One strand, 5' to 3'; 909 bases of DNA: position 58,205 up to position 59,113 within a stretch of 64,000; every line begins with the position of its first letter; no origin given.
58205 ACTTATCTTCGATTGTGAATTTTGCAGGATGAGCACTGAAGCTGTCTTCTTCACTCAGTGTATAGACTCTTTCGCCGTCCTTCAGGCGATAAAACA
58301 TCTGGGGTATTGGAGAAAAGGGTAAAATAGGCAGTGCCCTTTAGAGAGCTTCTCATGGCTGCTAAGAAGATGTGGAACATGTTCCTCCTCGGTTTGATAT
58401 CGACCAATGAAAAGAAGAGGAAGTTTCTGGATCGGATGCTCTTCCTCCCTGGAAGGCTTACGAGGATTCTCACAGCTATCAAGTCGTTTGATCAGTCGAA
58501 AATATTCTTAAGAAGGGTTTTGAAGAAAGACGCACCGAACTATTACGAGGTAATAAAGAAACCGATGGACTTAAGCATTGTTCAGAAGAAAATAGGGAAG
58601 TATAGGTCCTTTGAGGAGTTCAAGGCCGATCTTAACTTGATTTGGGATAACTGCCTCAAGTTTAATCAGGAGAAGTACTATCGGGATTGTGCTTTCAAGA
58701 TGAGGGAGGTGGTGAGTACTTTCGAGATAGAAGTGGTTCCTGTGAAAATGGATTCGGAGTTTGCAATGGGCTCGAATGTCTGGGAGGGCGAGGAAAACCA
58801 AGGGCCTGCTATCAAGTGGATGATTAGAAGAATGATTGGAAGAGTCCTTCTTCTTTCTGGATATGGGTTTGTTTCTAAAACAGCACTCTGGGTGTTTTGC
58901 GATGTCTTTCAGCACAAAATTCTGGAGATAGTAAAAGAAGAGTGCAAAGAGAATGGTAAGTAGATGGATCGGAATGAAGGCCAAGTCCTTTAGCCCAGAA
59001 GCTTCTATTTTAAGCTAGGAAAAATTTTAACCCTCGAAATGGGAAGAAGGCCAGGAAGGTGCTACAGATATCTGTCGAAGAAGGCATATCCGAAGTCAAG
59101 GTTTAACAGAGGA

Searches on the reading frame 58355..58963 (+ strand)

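Call 65: search_protein_families(library=pfam, proteins=[window:58355-58963:+], max_evalue=0.001)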
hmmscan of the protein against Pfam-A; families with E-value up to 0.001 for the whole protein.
window:58355-58963:+ (202 aa): 1 family
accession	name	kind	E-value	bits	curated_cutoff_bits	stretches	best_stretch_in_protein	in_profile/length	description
PF00439.30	Bromodomain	-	1.3e-18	67.1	21.7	1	37-106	3-74/84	Bromodomain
